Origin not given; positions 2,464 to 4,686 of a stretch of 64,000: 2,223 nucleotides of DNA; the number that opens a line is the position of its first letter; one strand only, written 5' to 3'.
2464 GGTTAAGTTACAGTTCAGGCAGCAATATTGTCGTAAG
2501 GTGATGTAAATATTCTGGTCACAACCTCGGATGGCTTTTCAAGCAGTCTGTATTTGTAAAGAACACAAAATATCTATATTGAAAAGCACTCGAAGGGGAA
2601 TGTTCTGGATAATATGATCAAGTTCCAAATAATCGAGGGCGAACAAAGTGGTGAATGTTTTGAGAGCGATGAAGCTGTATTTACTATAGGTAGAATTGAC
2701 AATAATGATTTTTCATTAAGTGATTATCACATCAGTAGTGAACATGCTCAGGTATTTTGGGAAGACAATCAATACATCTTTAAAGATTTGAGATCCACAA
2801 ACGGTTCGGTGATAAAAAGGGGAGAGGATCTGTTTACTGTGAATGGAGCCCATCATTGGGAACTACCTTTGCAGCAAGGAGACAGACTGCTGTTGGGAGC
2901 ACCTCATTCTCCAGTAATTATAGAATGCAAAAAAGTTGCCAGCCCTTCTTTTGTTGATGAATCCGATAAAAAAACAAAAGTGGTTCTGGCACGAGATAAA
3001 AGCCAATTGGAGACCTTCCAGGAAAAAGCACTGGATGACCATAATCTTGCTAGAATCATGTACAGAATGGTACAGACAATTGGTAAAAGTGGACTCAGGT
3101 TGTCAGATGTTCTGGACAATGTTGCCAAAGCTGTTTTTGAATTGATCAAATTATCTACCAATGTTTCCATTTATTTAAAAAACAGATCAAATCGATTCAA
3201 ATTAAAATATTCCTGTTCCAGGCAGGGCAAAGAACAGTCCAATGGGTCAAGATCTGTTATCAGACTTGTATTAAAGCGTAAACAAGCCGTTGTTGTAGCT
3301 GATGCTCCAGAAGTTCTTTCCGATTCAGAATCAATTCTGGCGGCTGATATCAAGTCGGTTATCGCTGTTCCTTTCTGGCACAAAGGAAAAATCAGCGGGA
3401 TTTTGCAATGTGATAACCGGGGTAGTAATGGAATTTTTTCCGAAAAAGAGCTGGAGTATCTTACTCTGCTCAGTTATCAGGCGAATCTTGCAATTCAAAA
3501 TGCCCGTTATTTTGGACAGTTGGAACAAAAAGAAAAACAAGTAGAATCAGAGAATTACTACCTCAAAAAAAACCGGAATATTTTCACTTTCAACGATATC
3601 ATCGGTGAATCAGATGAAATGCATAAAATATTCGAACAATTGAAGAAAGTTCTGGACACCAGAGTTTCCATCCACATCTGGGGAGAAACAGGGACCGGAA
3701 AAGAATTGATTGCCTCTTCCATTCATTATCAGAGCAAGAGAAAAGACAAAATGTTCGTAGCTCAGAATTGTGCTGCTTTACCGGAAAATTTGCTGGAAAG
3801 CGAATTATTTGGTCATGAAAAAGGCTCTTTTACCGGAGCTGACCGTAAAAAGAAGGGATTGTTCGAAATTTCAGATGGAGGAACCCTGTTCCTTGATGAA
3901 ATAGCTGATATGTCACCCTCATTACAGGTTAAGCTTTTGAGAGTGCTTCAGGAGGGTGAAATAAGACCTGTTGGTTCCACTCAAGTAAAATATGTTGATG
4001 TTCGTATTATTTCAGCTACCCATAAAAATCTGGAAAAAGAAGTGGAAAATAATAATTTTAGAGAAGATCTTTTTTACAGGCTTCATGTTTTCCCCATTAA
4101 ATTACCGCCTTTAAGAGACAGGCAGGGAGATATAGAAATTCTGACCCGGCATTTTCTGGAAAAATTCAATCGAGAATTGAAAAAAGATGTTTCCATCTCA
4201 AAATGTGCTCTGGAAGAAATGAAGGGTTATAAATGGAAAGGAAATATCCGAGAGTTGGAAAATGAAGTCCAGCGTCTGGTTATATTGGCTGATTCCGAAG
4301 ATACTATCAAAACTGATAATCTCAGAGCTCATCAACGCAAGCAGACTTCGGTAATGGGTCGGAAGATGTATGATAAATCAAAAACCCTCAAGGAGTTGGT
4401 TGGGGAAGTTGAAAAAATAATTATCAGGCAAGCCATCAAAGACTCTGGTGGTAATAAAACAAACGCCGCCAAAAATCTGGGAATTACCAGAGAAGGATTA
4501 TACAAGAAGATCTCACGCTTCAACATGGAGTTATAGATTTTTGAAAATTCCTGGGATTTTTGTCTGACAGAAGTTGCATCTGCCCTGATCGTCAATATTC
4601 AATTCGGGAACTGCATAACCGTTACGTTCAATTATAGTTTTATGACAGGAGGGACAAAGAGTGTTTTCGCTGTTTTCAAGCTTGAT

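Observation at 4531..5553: AmmeMemoRadiSam-type radical SAM enzyme translationally coupled to plsB, with no AMMECR1/MEMO1 partners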

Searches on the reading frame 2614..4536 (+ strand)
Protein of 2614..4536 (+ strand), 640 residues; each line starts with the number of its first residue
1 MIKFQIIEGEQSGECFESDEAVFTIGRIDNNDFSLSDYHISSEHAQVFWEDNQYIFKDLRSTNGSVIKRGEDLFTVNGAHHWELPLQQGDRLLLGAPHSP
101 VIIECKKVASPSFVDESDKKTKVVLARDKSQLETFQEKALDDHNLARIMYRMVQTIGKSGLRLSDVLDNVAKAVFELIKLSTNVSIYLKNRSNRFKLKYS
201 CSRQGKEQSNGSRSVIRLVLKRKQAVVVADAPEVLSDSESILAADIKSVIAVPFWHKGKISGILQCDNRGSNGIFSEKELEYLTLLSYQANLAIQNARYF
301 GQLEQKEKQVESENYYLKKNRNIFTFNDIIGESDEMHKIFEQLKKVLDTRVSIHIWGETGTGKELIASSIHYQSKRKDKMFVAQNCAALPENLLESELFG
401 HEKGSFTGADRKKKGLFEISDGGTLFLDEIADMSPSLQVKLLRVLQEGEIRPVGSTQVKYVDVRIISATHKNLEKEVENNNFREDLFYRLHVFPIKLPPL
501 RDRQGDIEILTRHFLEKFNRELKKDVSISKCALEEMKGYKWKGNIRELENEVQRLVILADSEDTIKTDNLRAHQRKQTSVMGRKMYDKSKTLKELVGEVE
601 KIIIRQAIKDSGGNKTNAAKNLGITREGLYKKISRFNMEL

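Call 3: search_protein_families(library=ncbifam, proteins=[window:2614-4536:+], max_evalue=0.001)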
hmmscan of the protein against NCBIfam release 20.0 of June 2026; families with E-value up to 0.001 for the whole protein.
window:2614-4536:+ (640 aa): 31 families (the best 25 are shown)
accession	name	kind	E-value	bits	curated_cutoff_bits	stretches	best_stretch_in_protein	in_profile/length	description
TIGR01817.1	nifA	equivalog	4.3e-116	388.8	528.85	1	149-616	7-482/534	nif-specific transcriptional activator NifA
NF041552.1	TF_PrdR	equivalog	2e-106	356.6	795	1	302-636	243-576/577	sigma-54 dependent transcriptional regulator PrdR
NF003451.0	PRK05022.1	equivalog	3.9e-106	355.8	476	1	245-638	111-510/512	nitric oxide reductase transcriptional regulator NorR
TIGR02915.1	PEP_resp_reg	equivalog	3.6e-101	339.2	502.6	1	308-638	120-444/445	PEP-CTERM-box response regulator transcription factor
TIGR01818.1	ntrC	equivalog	1.4e-96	324.1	558.6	1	324-634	131-461/463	nitrogen regulation protein NR(I)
NF008469.0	PRK11361.1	equivalog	5.9e-96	321.9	714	1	321-638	137-456/461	acetoacetate metabolism transcriptional regulator AtoC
NF038308.1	RNA_repair_RtcR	equivalog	1.6e-92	311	650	1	308-629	160-504/530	RNA repair transcriptional activator RtcR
NF007689.0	PRK10365.1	equivalog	7.2e-89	298.6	760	1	328-635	140-441/441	sigma-54-dependent response regulator transcription factor ZraR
NF050807.1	TransRegFlbDCaul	equivalog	5.4e-86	289.2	750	1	328-637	119-439/454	sigma-54-dependent transcriptional regulator FlbD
NF041906.1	V4R_TF_MobR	exception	3.3e-85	286.6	999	1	312-633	218-541/544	phenol degradation transcriptional regulator MobR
TIGR02329.1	propionate_PrpR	equivalog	4.6e-85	286.2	499.2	1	319-633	204-524/526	propionate catabolism operon regulatory protein PrpR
NF041946.1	LuxO_transreg_Vib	equivalog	1.4e-83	281.2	800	1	312-637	118-461/463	quorum-sensing sigma-54 dependent transcriptional regulator LuxO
NF011958.0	PRK15429.1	equivalog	8.7e-83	279.1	830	1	158-638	198-686/692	formate hydrogenlyase transcriptional activator FlhA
TIGR02974.1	phageshock_pspF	equivalog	8.7e-82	275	443.55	1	329-564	1-238/336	phage shock protein operon transcriptional activator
NF011695.0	PRK15115.1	equivalog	3.4e-81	273.3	763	1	327-639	135-439/445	two-component system response regulator GlrR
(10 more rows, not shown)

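Call 4: search_protein_families(library=pfam, proteins=[window:2614-4536:+], max_evalue=0.001)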
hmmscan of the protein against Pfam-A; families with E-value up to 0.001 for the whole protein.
window:2614-4536:+ (640 aa): 10 families
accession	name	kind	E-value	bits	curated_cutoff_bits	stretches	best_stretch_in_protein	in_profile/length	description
PF00158.32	Sigma54_activat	-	3e-72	242.2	20.2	1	329-495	1-167/168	Sigma-54 interaction domain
PF14532.12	Sigma54_activ_2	-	2.7e-24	86.4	25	1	330-500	1-138/138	Sigma-54 interaction domain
PF25601.1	AAA_lid_14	-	1.5e-22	79.7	27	1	501-579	1-79/87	AAA+ ATPase lid domain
PF02954.25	HTH_8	-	1.1e-11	44.7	22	1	598-636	4-42/42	Bacterial regulatory protein, Fis family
PF00498.31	FHA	-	6.3e-11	43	20.7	1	24-95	2-67/67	FHA domain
PF01590.32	GAF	-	7.9e-11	43.1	22.4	1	163-294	2-133/133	GAF domain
PF13185.12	GAF_2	-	1e-08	35.9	28.6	1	163-295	4-136/136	GAF domain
PF16697.10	Yop-YscD_cpl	-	4.8e-08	33.6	33.2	1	6-68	2-64/94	Inner membrane component of T3SS, cytoplasmic domain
PF07724.20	AAA_2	-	9.3e-06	26.2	27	1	350-482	3-136/166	AAA domain (Cdc48 subfamily)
PF07728.20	AAA_5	-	9.3e-06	26.1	22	1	355-472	4-124/139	AAA domain (dynein-related subfamily)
